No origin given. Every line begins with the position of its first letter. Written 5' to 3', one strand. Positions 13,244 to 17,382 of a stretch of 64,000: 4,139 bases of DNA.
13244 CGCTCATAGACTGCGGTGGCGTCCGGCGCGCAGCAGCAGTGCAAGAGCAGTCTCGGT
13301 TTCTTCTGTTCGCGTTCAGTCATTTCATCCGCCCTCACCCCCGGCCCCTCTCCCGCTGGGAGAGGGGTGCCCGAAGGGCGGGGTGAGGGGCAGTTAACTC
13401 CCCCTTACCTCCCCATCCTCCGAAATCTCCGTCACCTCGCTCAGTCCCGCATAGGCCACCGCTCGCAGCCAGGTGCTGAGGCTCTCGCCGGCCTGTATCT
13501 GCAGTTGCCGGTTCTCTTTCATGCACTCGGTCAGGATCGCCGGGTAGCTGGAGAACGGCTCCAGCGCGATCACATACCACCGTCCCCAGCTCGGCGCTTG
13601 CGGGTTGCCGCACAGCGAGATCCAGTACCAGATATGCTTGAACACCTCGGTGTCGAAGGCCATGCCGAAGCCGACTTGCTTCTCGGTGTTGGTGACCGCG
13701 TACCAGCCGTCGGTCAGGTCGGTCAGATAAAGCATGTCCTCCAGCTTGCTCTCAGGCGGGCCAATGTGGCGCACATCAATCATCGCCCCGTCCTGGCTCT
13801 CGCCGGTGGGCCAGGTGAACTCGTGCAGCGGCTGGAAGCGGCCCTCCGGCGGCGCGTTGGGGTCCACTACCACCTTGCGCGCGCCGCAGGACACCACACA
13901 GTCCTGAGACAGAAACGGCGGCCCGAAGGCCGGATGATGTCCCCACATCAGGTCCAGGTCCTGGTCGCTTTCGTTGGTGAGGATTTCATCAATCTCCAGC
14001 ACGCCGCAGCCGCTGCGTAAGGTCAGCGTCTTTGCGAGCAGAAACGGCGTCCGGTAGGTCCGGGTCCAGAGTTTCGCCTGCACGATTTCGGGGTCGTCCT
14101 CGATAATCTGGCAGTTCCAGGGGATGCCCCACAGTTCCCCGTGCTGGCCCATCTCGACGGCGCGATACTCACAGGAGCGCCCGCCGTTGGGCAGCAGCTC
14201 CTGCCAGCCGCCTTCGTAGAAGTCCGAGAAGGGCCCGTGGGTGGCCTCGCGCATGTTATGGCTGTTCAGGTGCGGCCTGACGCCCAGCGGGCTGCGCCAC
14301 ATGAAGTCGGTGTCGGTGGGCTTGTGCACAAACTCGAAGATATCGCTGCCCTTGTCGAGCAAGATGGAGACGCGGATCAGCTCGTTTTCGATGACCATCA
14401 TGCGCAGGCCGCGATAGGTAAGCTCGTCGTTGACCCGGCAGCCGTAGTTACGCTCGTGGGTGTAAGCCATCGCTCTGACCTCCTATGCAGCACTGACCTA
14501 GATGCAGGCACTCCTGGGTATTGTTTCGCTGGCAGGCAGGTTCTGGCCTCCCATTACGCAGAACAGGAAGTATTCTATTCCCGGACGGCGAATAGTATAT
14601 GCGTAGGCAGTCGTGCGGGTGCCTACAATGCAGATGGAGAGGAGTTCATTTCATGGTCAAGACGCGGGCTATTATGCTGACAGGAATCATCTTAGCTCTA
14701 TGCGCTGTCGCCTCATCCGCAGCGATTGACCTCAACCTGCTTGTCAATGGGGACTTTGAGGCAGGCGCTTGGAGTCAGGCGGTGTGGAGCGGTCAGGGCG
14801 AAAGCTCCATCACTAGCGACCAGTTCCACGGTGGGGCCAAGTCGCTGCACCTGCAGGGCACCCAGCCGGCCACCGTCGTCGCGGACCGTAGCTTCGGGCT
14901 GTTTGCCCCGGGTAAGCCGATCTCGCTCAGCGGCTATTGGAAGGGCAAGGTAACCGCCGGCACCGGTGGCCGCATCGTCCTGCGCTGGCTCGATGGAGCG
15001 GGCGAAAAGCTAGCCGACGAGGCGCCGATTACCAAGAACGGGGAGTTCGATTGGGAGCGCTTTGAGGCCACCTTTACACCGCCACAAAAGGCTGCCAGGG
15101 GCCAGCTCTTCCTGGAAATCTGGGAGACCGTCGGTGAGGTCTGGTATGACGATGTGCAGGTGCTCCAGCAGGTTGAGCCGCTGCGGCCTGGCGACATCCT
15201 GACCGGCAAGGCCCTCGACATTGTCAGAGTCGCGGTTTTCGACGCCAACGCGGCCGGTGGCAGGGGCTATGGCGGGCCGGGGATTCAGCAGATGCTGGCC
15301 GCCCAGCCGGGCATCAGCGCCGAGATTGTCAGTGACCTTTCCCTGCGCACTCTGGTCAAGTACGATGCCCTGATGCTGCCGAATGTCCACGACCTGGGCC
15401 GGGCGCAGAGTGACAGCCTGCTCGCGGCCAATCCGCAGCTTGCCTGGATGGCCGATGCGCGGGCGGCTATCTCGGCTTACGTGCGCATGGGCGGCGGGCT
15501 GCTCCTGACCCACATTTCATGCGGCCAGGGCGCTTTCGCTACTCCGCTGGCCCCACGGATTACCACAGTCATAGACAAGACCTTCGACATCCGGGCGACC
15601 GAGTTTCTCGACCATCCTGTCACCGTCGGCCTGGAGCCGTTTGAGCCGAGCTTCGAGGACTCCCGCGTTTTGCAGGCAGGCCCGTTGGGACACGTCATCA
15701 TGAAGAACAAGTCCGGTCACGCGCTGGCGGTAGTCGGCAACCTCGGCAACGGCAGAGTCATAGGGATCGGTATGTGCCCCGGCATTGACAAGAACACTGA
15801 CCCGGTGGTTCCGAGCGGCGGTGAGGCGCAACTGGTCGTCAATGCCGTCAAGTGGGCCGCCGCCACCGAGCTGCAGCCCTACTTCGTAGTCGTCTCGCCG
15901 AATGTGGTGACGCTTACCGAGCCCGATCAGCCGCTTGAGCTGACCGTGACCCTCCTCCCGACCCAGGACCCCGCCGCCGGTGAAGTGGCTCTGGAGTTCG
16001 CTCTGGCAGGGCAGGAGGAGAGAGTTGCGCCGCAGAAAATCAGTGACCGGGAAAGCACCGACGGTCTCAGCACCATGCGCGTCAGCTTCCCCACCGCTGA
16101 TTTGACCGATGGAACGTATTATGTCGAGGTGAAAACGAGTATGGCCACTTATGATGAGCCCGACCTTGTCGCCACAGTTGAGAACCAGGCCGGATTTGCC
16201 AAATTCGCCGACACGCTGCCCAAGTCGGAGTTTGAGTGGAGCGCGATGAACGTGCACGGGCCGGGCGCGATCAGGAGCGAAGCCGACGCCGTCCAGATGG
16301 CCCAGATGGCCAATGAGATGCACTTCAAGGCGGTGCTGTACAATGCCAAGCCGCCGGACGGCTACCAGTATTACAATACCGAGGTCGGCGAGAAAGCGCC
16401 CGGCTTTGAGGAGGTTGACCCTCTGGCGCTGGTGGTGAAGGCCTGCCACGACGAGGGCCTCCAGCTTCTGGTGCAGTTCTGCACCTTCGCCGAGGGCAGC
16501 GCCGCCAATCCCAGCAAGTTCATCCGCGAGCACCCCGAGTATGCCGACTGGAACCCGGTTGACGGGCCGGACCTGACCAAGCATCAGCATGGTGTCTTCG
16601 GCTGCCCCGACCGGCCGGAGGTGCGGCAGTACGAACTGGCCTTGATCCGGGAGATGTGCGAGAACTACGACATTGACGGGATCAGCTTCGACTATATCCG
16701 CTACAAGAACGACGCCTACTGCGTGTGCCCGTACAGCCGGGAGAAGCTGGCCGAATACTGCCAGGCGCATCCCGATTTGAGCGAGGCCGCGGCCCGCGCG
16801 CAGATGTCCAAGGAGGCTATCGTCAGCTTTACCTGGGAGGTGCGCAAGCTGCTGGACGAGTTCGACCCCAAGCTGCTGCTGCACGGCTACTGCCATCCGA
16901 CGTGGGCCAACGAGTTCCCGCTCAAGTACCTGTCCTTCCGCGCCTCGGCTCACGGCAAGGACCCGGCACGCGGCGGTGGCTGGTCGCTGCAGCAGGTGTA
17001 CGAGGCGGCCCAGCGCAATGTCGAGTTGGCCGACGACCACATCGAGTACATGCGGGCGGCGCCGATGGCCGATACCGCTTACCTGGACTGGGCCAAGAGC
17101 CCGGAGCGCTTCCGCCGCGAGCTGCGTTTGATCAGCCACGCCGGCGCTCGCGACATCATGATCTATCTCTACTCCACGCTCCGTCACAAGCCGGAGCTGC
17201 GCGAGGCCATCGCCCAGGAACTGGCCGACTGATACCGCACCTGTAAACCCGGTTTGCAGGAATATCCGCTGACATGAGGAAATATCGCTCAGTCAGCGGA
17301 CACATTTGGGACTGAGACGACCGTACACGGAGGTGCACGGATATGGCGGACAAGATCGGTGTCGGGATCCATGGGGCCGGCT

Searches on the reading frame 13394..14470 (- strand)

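Call 64: search_protein_families(library=pfam, proteins=[window:13394-14470:-], max_evalue=0.001)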
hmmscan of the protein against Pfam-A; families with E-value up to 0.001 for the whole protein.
window:13394-14470:- (358 aa): 1 family
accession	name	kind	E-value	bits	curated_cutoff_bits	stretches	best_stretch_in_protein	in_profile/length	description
PF14486.12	DUF4432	-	4.2e-17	62.3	32.5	1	20-334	2-299/304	Domain of unknown function (DUF4432)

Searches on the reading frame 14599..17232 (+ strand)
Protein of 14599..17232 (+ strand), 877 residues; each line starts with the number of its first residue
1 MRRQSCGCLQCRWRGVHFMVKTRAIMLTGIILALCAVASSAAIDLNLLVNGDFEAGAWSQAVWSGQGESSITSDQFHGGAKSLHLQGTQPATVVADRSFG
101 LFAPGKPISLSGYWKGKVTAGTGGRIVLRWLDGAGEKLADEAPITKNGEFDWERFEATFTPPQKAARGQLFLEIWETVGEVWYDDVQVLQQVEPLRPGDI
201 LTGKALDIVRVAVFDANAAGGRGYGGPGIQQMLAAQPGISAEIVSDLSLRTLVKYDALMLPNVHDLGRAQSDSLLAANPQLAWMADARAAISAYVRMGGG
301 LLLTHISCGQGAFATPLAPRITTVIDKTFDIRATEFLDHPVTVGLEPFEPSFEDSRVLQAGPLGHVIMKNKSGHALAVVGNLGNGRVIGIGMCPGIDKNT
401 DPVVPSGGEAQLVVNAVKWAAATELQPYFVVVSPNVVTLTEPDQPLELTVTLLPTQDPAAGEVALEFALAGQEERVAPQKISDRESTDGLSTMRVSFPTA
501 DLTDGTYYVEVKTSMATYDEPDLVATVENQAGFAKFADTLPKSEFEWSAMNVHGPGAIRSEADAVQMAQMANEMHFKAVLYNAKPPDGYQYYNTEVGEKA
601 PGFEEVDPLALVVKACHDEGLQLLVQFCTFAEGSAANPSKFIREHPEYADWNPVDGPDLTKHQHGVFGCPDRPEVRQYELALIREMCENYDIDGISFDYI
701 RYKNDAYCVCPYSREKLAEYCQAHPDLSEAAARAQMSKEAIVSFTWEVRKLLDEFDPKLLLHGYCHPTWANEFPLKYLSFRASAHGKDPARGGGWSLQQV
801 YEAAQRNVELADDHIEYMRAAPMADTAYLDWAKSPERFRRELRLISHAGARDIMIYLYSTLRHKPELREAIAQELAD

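Call 64: search_protein_families(library=pfam, proteins=[window:14599-17232:+], max_evalue=0.001)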
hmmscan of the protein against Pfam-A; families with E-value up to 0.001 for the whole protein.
window:14599-17232:+ (877 aa): 4 families
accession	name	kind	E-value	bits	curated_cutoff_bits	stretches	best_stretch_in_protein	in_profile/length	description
PF14871.12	GHL6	-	2.2e-10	41.3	35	1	563-698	1-131/132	Hypothetical glycosyl hydrolase 6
PF02638.21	GHL10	-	8e-08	32.2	27.9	1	576-722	33-185/311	Glycosyl hydrolase-like 10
PF02018.23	CBM_4_9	-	1.2e-06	29.4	25.9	1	46-175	2-132/136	Carbohydrate binding domain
PF13200.12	DUF4015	-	0.00015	21.4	27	1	563-744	14-175/313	Putative glycosyl hydrolase domain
